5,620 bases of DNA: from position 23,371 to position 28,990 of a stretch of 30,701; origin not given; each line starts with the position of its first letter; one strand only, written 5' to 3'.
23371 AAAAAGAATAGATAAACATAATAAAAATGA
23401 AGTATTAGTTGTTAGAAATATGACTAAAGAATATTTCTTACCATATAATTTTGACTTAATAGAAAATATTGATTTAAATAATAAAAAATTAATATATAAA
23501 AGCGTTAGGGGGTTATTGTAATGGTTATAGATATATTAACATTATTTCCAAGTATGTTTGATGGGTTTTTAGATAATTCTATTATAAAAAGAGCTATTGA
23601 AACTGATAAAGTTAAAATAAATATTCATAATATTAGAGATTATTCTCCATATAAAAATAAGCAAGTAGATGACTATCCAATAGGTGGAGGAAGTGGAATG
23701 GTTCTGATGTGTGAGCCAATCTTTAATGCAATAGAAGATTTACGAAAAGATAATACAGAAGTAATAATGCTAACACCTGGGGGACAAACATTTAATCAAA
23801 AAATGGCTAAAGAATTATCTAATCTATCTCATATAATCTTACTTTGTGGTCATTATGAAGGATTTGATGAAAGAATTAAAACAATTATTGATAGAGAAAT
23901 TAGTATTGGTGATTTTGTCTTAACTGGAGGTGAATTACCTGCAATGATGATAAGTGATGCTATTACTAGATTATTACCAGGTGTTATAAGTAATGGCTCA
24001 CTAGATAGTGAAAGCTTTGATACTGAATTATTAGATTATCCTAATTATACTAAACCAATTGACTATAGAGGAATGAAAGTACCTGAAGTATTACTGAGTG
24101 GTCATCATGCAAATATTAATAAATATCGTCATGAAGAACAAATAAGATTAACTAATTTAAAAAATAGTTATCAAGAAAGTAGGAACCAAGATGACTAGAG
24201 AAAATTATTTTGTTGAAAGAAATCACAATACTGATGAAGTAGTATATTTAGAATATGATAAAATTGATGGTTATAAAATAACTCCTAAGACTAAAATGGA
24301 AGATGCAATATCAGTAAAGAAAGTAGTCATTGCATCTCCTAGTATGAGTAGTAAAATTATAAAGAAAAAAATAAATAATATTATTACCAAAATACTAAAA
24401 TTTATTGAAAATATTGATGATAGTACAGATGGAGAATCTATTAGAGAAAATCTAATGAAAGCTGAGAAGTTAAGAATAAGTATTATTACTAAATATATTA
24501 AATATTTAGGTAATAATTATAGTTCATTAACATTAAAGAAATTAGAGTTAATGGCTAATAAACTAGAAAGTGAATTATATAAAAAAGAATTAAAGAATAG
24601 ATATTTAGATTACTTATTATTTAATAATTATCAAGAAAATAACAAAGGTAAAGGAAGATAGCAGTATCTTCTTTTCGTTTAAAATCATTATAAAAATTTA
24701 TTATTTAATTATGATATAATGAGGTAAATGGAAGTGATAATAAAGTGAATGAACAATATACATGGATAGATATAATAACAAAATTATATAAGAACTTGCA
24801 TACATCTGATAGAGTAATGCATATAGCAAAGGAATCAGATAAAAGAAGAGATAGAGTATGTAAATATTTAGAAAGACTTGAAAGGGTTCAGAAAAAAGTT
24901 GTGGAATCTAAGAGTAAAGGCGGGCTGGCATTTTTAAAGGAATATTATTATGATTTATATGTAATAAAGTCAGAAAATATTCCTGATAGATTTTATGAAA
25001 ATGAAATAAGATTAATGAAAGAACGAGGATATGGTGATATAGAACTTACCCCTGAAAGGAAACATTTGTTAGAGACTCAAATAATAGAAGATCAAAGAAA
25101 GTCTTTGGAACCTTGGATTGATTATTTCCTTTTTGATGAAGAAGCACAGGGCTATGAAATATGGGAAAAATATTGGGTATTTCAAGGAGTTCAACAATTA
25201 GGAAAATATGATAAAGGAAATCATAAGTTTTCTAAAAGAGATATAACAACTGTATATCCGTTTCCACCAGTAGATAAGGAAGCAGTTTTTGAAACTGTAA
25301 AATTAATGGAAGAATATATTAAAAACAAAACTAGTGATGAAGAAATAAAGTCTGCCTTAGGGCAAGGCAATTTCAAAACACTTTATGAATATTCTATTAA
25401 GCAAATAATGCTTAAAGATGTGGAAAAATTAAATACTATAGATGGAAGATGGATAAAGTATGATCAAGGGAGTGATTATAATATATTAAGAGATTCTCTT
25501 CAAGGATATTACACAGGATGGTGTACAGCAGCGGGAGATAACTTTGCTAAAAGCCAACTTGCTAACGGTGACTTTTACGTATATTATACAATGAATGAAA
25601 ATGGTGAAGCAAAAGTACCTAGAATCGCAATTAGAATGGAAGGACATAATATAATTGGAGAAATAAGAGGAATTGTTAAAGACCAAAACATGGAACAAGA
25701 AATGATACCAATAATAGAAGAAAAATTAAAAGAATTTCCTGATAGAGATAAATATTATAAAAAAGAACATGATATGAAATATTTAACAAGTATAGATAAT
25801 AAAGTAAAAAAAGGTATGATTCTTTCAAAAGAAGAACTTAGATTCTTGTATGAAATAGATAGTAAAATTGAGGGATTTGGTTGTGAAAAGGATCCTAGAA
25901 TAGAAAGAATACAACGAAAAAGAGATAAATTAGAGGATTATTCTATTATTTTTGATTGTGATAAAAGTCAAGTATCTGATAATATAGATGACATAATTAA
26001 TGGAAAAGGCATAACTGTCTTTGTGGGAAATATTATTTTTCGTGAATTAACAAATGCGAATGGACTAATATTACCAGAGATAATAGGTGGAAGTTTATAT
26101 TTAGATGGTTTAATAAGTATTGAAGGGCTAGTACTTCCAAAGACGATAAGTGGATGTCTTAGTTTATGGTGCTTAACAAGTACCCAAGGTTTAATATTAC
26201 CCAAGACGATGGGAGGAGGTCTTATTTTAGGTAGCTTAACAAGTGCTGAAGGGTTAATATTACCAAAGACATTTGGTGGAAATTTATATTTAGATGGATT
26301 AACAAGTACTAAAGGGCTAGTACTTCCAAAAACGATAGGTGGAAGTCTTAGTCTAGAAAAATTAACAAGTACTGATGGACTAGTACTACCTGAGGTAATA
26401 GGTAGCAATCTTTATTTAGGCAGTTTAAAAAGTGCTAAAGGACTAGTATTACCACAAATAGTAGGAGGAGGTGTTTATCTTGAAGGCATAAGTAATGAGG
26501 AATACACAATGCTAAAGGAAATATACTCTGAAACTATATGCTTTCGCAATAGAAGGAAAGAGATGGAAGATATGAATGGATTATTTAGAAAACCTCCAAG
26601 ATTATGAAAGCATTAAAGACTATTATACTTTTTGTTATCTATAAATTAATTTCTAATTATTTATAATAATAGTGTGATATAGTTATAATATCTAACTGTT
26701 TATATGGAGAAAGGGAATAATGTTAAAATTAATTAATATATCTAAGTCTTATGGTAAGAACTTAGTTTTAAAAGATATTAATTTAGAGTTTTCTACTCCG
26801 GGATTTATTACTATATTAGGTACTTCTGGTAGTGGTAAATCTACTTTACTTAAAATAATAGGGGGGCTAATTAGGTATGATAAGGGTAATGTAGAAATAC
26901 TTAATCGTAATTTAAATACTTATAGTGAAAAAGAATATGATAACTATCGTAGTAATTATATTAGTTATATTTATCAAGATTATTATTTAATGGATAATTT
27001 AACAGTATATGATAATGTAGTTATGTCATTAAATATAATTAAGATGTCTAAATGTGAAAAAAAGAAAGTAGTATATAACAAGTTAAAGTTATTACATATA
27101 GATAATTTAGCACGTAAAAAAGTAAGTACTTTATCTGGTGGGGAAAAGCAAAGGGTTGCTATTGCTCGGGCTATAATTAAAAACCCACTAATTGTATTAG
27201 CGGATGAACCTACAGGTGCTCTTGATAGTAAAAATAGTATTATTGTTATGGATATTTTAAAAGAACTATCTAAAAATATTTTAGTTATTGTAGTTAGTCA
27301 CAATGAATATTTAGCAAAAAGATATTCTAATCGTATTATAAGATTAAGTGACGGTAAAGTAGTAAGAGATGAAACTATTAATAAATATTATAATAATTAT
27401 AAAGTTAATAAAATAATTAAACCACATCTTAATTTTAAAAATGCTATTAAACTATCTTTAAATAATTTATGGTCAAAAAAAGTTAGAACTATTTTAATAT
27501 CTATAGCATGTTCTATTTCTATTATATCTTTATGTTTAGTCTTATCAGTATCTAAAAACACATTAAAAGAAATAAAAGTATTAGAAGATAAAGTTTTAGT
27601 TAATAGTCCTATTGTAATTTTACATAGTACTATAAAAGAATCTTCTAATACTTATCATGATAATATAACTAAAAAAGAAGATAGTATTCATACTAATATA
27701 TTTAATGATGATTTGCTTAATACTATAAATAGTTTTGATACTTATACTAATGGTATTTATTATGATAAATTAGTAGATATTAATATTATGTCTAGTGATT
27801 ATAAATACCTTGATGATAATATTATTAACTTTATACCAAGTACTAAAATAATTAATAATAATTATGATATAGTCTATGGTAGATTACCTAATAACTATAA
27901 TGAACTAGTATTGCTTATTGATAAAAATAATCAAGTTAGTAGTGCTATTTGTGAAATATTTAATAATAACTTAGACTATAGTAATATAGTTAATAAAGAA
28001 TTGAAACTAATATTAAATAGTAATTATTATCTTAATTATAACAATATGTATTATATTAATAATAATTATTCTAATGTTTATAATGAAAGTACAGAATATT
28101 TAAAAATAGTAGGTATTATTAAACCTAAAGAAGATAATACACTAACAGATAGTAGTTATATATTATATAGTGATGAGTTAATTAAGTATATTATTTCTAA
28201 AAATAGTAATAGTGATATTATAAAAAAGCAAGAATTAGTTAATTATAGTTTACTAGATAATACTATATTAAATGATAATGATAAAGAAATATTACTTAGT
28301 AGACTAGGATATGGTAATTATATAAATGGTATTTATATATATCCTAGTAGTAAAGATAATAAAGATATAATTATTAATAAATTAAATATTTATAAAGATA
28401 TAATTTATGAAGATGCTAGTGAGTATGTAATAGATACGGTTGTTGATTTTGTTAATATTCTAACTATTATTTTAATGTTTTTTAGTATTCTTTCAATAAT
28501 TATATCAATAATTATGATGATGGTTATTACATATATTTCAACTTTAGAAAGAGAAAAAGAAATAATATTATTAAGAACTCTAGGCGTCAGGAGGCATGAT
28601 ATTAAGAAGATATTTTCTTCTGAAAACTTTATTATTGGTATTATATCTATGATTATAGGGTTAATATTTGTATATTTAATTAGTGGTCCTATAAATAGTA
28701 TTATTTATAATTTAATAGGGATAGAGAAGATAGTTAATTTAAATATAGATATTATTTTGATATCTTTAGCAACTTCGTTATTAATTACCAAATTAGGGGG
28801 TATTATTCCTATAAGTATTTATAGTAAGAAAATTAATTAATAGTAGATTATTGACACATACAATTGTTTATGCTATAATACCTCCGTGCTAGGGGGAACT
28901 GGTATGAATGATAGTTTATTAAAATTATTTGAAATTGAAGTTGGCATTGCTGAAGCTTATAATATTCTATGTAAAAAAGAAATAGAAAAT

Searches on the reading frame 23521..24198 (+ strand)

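Call 10: search_protein_families(library=pfam, proteins=[window:23521-24198:+])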
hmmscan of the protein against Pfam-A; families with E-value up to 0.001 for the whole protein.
window:23521-24198:+ (225 aa): 1 family
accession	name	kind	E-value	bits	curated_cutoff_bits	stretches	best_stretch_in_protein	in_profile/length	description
PF01746.26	tRNA_m1G_MT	-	3.5e-61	206.8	27.3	1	23-211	2-190/195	tRNA (Guanine-1)-methyltransferase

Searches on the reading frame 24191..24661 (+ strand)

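Call 10: search_protein_families(library=pfam, proteins=[window:24191-24661:+])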
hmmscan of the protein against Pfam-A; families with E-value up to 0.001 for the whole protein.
window:24191-24661:+ (156 aa): 0 families

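Call 59: search_protein_families(library=pfam, proteins=[window:24191-24661:+], max_evalue=0.1)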
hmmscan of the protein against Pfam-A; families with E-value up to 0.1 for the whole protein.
window:24191-24661:+ (156 aa): 1 family
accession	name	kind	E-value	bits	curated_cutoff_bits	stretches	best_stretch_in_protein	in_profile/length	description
PF08424.15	NRDE-2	-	0.068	12.7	34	1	33-129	42-138/323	NRDE-2, necessary for RNA interference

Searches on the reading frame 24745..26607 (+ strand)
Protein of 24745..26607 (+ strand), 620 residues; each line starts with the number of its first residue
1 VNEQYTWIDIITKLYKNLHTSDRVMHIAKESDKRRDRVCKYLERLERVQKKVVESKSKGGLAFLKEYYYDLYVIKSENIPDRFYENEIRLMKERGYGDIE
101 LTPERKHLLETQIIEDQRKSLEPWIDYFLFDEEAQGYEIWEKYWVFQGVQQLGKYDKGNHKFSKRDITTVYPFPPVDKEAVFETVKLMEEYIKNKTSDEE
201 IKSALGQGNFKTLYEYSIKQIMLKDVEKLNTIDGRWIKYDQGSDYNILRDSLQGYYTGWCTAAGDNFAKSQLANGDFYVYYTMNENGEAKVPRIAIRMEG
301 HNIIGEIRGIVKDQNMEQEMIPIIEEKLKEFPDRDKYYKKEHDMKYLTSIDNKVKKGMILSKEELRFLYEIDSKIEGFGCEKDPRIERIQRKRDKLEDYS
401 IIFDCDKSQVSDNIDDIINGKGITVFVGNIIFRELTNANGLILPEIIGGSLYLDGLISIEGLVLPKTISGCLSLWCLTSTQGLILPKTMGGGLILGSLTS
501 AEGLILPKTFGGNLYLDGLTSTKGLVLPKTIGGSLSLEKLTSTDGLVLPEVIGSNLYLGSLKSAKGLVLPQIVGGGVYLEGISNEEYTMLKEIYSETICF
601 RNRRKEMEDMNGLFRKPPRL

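Call 10: search_protein_families(library=pfam, proteins=[window:24745-26607:+])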
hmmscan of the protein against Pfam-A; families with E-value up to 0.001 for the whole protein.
window:24745-26607:+ (620 aa): 0 families

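Call 59: search_protein_families(library=pfam, proteins=[window:24745-26607:+], max_evalue=0.1)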
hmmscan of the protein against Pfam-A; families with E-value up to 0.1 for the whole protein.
window:24745-26607:+ (620 aa): 1 family
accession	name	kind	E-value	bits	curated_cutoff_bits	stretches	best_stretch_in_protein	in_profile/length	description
PF21908.1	Cel124_C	-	0.04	14.4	27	1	240-268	128-156/172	Cel124 C-terminal catalytic domain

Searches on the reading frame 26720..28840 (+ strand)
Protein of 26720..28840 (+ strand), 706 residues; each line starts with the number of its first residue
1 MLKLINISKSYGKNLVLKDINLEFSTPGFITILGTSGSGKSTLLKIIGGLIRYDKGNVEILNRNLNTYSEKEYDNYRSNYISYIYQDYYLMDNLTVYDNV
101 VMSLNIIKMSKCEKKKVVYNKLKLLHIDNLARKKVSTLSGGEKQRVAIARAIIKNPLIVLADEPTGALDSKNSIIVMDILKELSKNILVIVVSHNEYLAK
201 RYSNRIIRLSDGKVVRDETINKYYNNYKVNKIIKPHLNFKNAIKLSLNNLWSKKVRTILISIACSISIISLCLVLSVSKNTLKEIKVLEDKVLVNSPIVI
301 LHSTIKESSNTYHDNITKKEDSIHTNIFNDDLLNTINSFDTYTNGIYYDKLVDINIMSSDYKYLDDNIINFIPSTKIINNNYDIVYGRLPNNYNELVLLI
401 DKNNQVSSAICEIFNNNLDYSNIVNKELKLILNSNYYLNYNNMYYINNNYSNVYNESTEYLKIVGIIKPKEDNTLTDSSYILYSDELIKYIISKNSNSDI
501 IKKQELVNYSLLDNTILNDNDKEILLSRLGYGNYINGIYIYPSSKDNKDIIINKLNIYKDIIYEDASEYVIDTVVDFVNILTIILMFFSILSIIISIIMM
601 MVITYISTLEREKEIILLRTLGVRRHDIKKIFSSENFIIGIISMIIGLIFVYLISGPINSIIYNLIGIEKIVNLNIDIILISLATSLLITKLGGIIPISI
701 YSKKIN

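Call 12: search_protein_families(library=ncbifam, proteins=[window:26720-28840:+], max_evalue=0.01)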
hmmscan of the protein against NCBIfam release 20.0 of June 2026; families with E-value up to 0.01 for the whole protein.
window:26720-28840:+ (706 aa): 188 families (the best 25 are shown)
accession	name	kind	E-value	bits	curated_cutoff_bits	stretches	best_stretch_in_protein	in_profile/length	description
TIGR03608.1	L_ocin_972_ABC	subfamily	9.3e-60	201.6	254.85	1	4-208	1-205/206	putative bacteriocin export ABC transporter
TIGR02673.1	FtsE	equivalog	1.7e-55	188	264.85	1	1-213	1-214/214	cell division ATP-binding protein FtsE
TIGR02315.1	ABC_phnC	equivalog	1.1e-53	182.1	266.1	1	1-232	1-241/243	phosphonate ABC transporter ATP-binding protein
TIGR02211.1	LolD_lipo_ex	equivalog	2.7e-53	180.8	307.75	1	1-215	1-220/221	lipoprotein-releasing ABC transporter ATP-binding protein LolD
NF038007.1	ABC_ATP_DarD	equivalog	2.6e-50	170.9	375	1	1-213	1-217/218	darobactin export ABC transporter ATP-binding protein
NF007826.0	PRK10535.1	equivalog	3.4e-49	167.7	966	2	2-281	5-296/648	macrolide ABC transporter ATP-binding protein/permease MacB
NF006987.0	PRK09452.1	equivalog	2.6e-47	161.3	482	1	2-228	18-240/378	spermidine/putrescine ABC transporter ATP-binding protein PotA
NF043075.1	MMSYN1_0197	equivalog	1.5e-46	158.9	550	1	2-228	3-225/341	spermidine/putrescine ABC transporter ATP-binding protein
NF040840.2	tungstate_WtpC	equivalog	2.3e-46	158.7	440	1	1-248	1-242/347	tungstate ABC transporter ATP-binding protein WtpC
TIGR02982.1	heterocyst_DevA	subfamily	9.5e-46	156.1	295.8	1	13-214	17-219/220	ABC exporter ATP-binding subunit, DevA family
TIGR00968.1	3a0106s01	subfamily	2.8e-43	148.1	342.75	1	4-226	3-221/237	sulfate ABC transporter ATP-binding protein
NF008639.0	PRK11629.1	equivalog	9.9e-43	146.2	360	1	14-217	23-227/234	lipoprotein-releasing ABC transporter ATP-binding protein LolD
TIGR03265.1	PhnT2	equivalog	2.7e-41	142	457.7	1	2-228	5-227/353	putative 2-aminoethylphosphonate ABC transporter ATP-binding protein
NF008653.0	PRK11650.1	subfamily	1.9e-39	135.7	432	1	2-216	4-215/357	sn-glycerol-3-phosphate ABC transporter ATP-binding protein UgpC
NF010068.0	PRK13548.1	equivalog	2e-39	135.3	261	1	1-232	5-239/261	heme ABC transporter ATP-binding protein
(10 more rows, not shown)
